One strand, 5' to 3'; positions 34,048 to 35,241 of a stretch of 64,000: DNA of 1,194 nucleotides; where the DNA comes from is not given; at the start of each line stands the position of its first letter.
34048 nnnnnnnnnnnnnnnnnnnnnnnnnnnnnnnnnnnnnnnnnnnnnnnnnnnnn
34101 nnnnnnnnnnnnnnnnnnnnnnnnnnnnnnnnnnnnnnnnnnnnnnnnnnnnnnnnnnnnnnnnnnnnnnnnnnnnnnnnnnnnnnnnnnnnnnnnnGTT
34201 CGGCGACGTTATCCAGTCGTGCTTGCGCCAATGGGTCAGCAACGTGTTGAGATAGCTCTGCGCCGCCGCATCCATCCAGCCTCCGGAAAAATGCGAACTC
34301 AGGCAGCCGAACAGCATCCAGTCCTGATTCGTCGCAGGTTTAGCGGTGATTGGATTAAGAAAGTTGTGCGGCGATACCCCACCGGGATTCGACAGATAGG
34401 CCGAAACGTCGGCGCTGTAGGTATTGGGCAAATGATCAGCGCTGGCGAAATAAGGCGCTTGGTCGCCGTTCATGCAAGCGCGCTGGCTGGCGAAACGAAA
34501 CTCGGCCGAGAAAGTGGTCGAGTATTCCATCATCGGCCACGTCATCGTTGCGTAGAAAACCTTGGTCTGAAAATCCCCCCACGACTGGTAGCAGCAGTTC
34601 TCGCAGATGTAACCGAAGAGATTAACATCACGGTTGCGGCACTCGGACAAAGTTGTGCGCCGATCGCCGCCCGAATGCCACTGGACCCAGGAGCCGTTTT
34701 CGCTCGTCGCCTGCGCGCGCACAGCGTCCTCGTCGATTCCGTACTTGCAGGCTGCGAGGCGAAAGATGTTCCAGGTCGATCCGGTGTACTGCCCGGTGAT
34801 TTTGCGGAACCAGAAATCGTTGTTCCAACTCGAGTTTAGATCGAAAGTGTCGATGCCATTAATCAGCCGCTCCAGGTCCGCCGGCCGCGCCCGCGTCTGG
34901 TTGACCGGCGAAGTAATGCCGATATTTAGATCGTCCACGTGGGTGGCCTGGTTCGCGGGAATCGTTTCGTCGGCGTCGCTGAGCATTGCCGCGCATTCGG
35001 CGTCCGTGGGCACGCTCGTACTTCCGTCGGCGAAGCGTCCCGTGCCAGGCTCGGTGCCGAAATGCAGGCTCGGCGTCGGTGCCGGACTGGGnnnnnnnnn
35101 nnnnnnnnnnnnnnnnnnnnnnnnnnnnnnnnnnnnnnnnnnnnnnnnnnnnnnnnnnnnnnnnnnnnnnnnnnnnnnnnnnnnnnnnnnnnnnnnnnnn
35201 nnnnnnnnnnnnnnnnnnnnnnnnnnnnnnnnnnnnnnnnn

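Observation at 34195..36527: Low-GC inserted gene for a secreted Ig-repeat protein with an unrecognised Cys-rich C-terminal domain, inserted between duplicated MaoC paralogs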

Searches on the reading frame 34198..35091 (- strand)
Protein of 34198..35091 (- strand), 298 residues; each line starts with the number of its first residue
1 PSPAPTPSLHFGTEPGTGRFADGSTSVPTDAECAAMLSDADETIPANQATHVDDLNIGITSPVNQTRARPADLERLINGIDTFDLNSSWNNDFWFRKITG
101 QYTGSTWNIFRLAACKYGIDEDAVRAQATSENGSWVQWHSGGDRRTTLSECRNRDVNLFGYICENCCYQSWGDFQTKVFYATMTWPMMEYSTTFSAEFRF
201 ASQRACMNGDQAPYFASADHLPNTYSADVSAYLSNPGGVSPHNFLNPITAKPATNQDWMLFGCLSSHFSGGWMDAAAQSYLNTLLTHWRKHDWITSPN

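Call 6: search_solved_structures(query=window:34198-35091:-, max_evalue=10)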
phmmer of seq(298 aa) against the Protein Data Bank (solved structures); distinct sequences matched with E-value up to 10: 3.
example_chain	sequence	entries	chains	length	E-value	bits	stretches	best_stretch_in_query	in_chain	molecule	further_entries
4iv9_A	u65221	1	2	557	0.00045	22.8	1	199-284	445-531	Tryptophan 2-monooxygenase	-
7pvp_A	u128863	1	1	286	0.00085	21.9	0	231-270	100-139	SAKe6BC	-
6l4u_2u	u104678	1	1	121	0.56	12.6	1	108-139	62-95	Photosystem I reaction center subunit Psa28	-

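Call 16: predict_structure(alignment_id=A1)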
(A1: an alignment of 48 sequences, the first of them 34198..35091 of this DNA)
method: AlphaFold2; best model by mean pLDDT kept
length: 298 residues; sequences in the alignment: 48
mean_pLDDT: 82.7   pTM: 0.86
mean pLDDT of the five models: 82.7, 80.8, 80.5, 80.3, 77.9
residues with pLDDT >= 90: 163; 70-90: 68; 50-70: 43; < 50: 24
segments of 3 or more residues with pLDDT < 50: 1-7, 157-162, 168-170, 178-182
pLDDT, mean of each block of 10 residues (from residue 1): 51 95 95 93 91 82 94 85 64 94 95 97 92 75 57 51 51 54 68 93 95 84 89 98 93 97 90 91 94 71
secondary structure, 60 per line:
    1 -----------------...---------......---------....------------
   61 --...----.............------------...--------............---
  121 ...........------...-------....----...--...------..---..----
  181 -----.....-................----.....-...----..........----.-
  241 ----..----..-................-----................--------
elements in order: H30-35 H45-48 H70-82 H106-117 H121-131 H148-151 E156-158 E161-163 H186-190 H192-207 H212-216 H225-234 H255-269 H275-290

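Call 18: search_protein_representatives(protein=window:34198-35091:-)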
Query: 298 residues. Proteins with E-value up to 0.001 (for the whole library): 413; up to 1e-10: 116; up to 1e-30: 11. The best 150 are listed.
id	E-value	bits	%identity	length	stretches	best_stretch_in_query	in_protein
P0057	5.3e-103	360.9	60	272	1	20-293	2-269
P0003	5.6e-96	337.9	61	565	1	1-255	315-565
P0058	4.1e-71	256.2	49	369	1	5-294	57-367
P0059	4.3e-48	180.6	61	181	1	2-141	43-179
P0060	7.8e-39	150.1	48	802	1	26-295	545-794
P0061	1.7e-38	149.1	47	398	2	22-231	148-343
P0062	1.8e-38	149.0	50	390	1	23-284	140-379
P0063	1.8e-38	148.9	46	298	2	80-230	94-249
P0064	9.4e-38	146.6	47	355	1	25-293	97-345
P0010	1.9e-36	142.3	44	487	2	162-295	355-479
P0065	5.7e-35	137.5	55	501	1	95-282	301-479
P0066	1.7e-30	122.7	46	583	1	95-295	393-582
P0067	8.4e-30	120.5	47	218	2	92-231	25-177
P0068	8.9e-30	120.4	46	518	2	167-289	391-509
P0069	1.9e-28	116.0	46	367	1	85-283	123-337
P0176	2.7e-10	56.4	40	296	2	96-211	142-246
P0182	6.6e-10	55.1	34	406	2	15-210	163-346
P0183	8.6e-10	54.8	40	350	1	95-293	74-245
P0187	1.3e-09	54.1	36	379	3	96-211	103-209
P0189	1.5e-09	53.9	38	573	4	87-144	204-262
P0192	2.0e-09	53.6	36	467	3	96-211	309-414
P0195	3.3e-09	52.8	39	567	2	253-294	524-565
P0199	5.3e-09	52.2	35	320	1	1-293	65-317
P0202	7.7e-09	51.6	29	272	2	53-209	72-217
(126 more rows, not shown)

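Call 22: search_protein_families(library=pfam, alignment_id=A2, max_evalue=0.01)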
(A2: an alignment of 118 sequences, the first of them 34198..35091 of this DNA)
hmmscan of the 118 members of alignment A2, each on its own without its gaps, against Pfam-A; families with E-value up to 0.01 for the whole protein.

A. member 1, window:34198-35091:- (298 aa): 0 families

B. families by the number of members that match (of 118 scanned): 40 families (the first 25 are shown)
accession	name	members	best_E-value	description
PF17957.7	Big_7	21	1.5e-37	Bacterial Ig domain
PF01464.25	SLT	5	1.4e-09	Transglycosylase SLT domain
PF15780.11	ASH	3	1e-18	Abnormal spindle-like microcephaly-assoc'd, ASPM-SPD-2-Hydin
PF19077.6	Big_13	3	9.3e-11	Bacterial Ig-like domain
PF22544.2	HYDIN_VesB_CFA65-like_Ig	3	3e-09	HYDIN/CFA65/VesB-like, Ig-like domain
PF22073.2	Cep192_D4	2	3.4e-19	Cep192 domain 4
PF02018.23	CBM_4_9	2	1.3e-16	Carbohydrate binding domain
PF04932.20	Wzy_C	2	2.5e-16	O-Antigen ligase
PF12371.14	TMEM131_like_N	2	7.9e-07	Transmembrane protein 131-like N-terminal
PF00404.24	Dockerin_1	2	5e-06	Dockerin type I domain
PF24798.1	Ig-CFAP74_4th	2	8.5e-05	CFAP74 forth Ig-like domain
PF13750.12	Big_3_3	2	0.00028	Bacterial Ig-like domain (group 3)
PF06832.18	BiPBP_C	2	0.0005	Penicillin-Binding Protein C-terminus Family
PF18896.5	SLT_3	2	0.0031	Lysozyme like domain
PF01832.25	Glucosaminidase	2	0.0037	Mannosyl-glycoprotein endo-beta-N-acetylglucosaminidase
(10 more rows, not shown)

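Call 31: search_solved_structures(query=A2, max_evalue=10, show_alignments=4)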
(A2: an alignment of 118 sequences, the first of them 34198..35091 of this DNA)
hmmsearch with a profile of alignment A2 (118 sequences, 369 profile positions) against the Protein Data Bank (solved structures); distinct sequences matched with E-value up to 10: 1.
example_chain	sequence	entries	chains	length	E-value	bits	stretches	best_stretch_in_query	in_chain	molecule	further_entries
6rao_C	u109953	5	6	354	0.59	12.5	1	72-125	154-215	Afp2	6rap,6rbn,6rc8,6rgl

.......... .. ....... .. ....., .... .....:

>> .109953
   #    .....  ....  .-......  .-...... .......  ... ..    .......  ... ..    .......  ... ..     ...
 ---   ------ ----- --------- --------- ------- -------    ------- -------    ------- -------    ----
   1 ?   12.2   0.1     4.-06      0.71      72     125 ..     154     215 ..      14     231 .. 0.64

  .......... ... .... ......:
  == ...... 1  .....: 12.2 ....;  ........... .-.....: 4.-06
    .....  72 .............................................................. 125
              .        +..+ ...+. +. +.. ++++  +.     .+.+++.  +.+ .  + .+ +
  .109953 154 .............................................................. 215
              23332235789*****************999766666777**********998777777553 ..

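Call 32: search_protein_families(library=pfam, proteins=[P0189, P0182, P0195, P0176, P0187, P0192, P0199, P0183, P0202], max_evalue=0.1)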
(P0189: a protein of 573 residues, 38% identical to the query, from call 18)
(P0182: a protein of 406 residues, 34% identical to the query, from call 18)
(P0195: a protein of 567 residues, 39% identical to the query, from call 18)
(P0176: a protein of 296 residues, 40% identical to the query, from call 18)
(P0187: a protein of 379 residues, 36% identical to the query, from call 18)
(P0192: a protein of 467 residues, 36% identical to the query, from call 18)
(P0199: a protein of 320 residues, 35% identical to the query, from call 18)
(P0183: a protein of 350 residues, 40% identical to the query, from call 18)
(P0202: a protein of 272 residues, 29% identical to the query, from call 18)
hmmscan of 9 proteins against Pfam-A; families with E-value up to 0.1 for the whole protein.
P0189 (573 aa): 6 families
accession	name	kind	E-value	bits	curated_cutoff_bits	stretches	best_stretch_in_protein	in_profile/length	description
PF17957.7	Big_7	-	1.1e-13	52.1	24.1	1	63-135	1-70/70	Bacterial Ig domain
PF01464.25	SLT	-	1.4e-09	38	21.3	2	440-485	2-46/117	Transglycosylase SLT domain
PF19077.6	Big_13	-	0.00086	20.2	27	1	97-152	40-99/102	Bacterial Ig-like domain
PF20352.3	DUF6647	-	0.019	15.1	24.1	1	187-213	120-146/174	Domain of unknown function (DUF6647)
PF02494.22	HYR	-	0.032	15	21.7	1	127-153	55-81/81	HYR domain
PF16378.10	DUF4988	-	0.063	13.5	30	0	287-315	73-101/183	Domain of unknown function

P0182 (406 aa): 11 families
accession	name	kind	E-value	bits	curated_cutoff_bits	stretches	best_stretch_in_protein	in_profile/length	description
PF17957.7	Big_7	-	5.3e-16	59.5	24.1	1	72-136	1-70/70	Bacterial Ig domain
PF13290.12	CHB_HEX_C_1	-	2.2e-08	34.4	22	1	10-61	21-66/67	Chitobiase/beta-hexosaminidase C-terminal domain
PF13287.12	Fn3_assoc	-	2.1e-07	31.4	23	1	16-63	11-57/59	Fn3 associated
PF19077.6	Big_13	-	7e-06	26.9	27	1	88-155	33-100/102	Bacterial Ig-like domain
PF12245.14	Big_3_2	-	0.00011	22.8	23.3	1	45-69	98-122/122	Bacterial Ig-like domain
PF01464.25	SLT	-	0.00015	21.7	21.3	1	260-313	2-49/117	Transglycosylase SLT domain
PF13750.12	Big_3_3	-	0.00028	21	27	1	118-160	3-45/157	Bacterial Ig-like domain (group 3)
PF02494.22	HYR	-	0.0018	19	21.7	0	124-153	51-79/81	HYR domain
PF18896.5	SLT_3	-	0.0031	18.4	27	1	274-314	16-56/89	Lysozyme like domain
PF24893.1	DUF7743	-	0.0053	16.9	27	1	2-68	25-98/120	Domain of unknown function (DUF7743)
PF07184.16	CTV_P33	-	0.021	14.3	25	0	83-159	179-253/303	Citrus tristeza virus P33 protein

P0195 (567 aa): 8 families
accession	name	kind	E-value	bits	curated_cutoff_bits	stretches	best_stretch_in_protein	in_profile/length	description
PF17957.7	Big_7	-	1.5e-37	128.5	24.1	2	243-310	1-70/70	Bacterial Ig domain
PF19077.6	Big_13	-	9.3e-11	42.6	27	2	162-230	32-100/102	Bacterial Ig-like domain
PF01464.25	SLT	-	0.00016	21.6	21.3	1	418-468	2-46/117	Transglycosylase SLT domain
PF13750.12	Big_3_3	-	0.00055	20.1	27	1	193-273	3-79/157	Bacterial Ig-like domain (group 3)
PF09136.16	Glucodextran_B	-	0.0028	18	27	0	144-228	1-79/83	Glucodextranase, domain B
PF24421.1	Ig_J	-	0.004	17.7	29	0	197-233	68-104/104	Tip attachment protein J, Ig-like domain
PF18896.5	SLT_3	-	0.0091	16.9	27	1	433-474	17-58/89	Lysozyme like domain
PF02494.22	HYR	-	0.01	16.6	21.7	0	140-230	2-81/81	HYR domain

P0176 (296 aa): 1 family
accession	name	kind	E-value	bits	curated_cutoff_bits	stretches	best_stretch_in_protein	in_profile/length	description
PF01464.25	SLT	-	0.058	13.4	21.3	0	155-209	2-45/117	Transglycosylase SLT domain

P0187 (379 aa): 1 family
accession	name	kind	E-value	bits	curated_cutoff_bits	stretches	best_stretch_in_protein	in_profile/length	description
PF01464.25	SLT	-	0.074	13.1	21.3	0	116-176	2-49/117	Transglycosylase SLT domain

P0192 (467 aa): 1 family
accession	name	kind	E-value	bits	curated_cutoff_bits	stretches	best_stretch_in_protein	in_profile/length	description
PF00404.24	Dockerin_1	-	0.00011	22.7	22.9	1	142-201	1-54/57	Dockerin type I domain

P0199 (320 aa): 1 family
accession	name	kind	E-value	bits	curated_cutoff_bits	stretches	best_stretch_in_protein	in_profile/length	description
PF21827.1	New_glue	-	0.026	14.7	31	1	5-61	6-62/94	New glue protein family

P0183 (350 aa): 0 families

P0202 (272 aa): 1 family
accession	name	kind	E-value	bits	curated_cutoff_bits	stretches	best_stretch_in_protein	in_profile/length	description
PF01464.25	SLT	-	0.011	15.7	21.3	1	126-251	7-104/117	Transglycosylase SLT domain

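Call 34: search_protein_families(library=ncbifam, proteins=[P0176, P0182, P0189], max_evalue=0.01)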
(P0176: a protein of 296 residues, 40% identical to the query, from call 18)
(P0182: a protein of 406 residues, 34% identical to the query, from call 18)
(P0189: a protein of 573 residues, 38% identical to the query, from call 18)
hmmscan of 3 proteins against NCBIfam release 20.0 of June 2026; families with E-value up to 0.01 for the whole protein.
P0176 (296 aa): 0 families

P0182 (406 aa): 2 families
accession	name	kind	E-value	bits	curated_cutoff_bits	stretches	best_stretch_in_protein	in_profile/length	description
NF047446.1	barrel_OmpL47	domain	1.5e-12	47.8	40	2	1-67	7-68/68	OmpL47-type beta-barrel domain-containing protein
NF047441.1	Lepto_OmpL47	equivalog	5.4e-07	29.5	250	1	45-78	116-149/336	multi-beta-barrel domain surface protein OmpL47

P0189 (573 aa): 2 families
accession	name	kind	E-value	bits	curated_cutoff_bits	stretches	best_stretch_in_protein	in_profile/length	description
NF012014.0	PRK15470.1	equivalog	0.0002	21.1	233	0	439-485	41-86/203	membrane-bound lytic murein transglycosylase EmtA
NF011856.0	PRK15328.1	equivalog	0.0014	18.1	208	0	232-275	24-70/160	type III secretion system invasion protein IagB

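Call 55: fold_search(model_id=the predicted structure, library=pdb)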
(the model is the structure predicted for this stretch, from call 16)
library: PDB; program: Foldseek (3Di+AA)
matches with E <= 10: 70; with E <= 0.001: 0
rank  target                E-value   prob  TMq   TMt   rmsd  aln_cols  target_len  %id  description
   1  4n7s_A                3.6e-02  0.51  0.31  0.25  13.9       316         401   14  Crystal structure of Tse3-Tsi3 complex with Zinc ion (released 2014-04-23)
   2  8yxn_B                1.8e-01  0.12  0.22  0.24  21.1       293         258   15  X-ray structure of Clostridium perfringens autolysin catalytic domain in the P1 form (released 2024-05-15)
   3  5aa2_B                4.0e-01  0.23  0.26  0.20  10.5       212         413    8  Crystal structure of MltF from Pseudomonas aeruginosa in complex with NAM-pentapeptide. (released 2016-10-12)
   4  5aa3_A                6.0e-01  0.14  0.23  0.17  14.6       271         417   10  Crystal structure of MltF from Pseudomonas aeruginosa in the presence of tetrasaccharide and tetrapeptide (released 2016-10-12)
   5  7n8o_C                6.0e-01  0.02  0.10  0.08  18.5       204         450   12  High-resolution structure of photosystem II from the mesophilic cyanobacterium, Synechocystis sp. PCC 6803 (released 2021-12-29)
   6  4oz9                  6.3e-01  0.18  0.25  0.19  11.0       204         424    9  Crystal structure of MltF from Pseudomonas aeruginosa complexed with isoleucine (released 2015-03-18)
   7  5aa4_C                6.3e-01  0.14  0.26  0.20  13.8       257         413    9  Crystal structure of MltF from Pseudomonas aeruginosa in complex with cell-wall tetrapeptide (released 2016-10-12)
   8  4oyv                  6.7e-01  0.23  0.26  0.19  10.8       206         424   10  Crystal structure of MltF from Pseudomonas aeruginosa complexed with leucine (released 2015-03-18)
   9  5aa1_B                7.5e-01  0.20  0.27  0.20  10.5       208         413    7  Crystal structure of MltF from Pseudomonas aeruginosa in complex with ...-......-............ (released 2016-10-12)
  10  5a5x_A                9.3e-01  0.21  0.27  0.20  10.8       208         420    9  Crystal Structure of Se-Met MltF from Pseudomonas aeruginosa (released 2016-10-12)
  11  4p11                  1.2e+00  0.10  0.23  0.17  11.2       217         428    9  Native crystal structure of MltF Pseudomonas aeruginosa (released 2015-03-18)
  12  5aa2_D                1.5e+00  0.10  0.24  0.18  11.2       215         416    9  Crystal structure of MltF from Pseudomonas aeruginosa in complex with NAM-pentapeptide. (released 2016-10-12)
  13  2o4j_A                1.5e+00  0.03  0.13  0.16  13.0       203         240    8  Crystal Structure of Rat Vitamin D Receptor Ligand Binding Domain Complexed with VitIII 17-20Z and the NR2 Box of DRIP (released 2007-01-30)
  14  4owd                  1.5e+00  0.12  0.25  0.18  11.0       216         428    9  Crystal structure of MltF from Pseudomonas aeruginosa complexed with cysteine (released 2015-03-18)
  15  5aa3_I                1.5e+00  0.10  0.25  0.19  14.2       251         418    8  Crystal structure of MltF from Pseudomonas aeruginosa in the presence of tetrasaccharide and tetrapeptide (released 2016-10-12)
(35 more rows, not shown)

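Call 61: search_protein_families(library=phrogs, proteins=[P0182], max_evalue=0.01)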
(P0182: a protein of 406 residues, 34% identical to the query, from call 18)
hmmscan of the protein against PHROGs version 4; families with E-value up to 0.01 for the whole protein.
P0182 (406 aa): 1 family
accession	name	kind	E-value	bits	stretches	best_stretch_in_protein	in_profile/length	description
phrog_38584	-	unknown function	0.00059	21.1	1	247-312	9-72/169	-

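Call 65: fold_search(model_id=the predicted structure, library=viral)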
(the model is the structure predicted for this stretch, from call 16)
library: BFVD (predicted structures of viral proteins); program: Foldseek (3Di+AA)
matches with E <= 10: 100; with E <= 0.001: 0
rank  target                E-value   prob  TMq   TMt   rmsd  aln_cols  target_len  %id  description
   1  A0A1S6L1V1            1.6e-01  0.10  0.14  0.14  15.2       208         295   10  (no name in the UniProt tables at hand)
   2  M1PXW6                2.8e-01  0.14  0.22  0.08  19.0       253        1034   14  Transglycosylase SLT domain-containing protein [Synechococcus phage S-CBP4]
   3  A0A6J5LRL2            4.2e-01  0.35  0.28  0.41   8.4       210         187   13  Transglycosylase SLT domain 1 [uncultured Caudovirales phage]
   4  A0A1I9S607            4.9e-01  0.06  0.18  0.10  23.6       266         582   13  (no name in the UniProt tables at hand)
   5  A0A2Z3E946            5.8e-01  0.16  0.28  0.08  16.2       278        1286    9  (no name in the UniProt tables at hand)
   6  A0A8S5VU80            6.2e-01  0.14  0.18  0.27  10.8       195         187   12  Minor tail protein [Tectiviridae sp.]
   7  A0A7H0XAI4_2          6.2e-01  0.09  0.20  0.07  13.7       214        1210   10  (no name in the UniProt tables at hand)
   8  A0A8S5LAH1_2          6.9e-01  0.07  0.19  0.07  15.7       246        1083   11  Lysozyme [Myoviridae sp. ctPuP5]
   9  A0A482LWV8            6.9e-01  0.06  0.16  0.20  15.4       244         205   11  Capsid protein (Fragment) [Small ruminant lentivirus]
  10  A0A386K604            7.7e-01  0.13  0.19  0.30   9.4       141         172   19  Putative lytic transglycosylase [Dickeya phage vB_DsoM_JA11]
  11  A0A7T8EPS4            7.7e-01  0.07  0.16  0.19  10.3       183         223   12  Putative murein transglycosylase [Erwinia phage pEa_SNUABM_5]
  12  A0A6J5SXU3            9.2e-01  0.21  0.27  0.39   9.3       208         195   11  LT_GEWL domain containing protein [uncultured Caudovirales phage]
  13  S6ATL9                9.2e-01  0.03  0.15  0.08  18.6       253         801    8  Putative tail lysin [Bacillus phage phiNIT1]
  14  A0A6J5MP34            1.4e+00  0.12  0.22  0.10   9.8       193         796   15  LT_GEWL domain containing protein [uncultured Caudovirales phage]
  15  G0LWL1                1.4e+00  0.07  0.16  0.24  15.5       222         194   11  Transglycosylase SLT domain-containing protein [Campylobacter phage CP81]
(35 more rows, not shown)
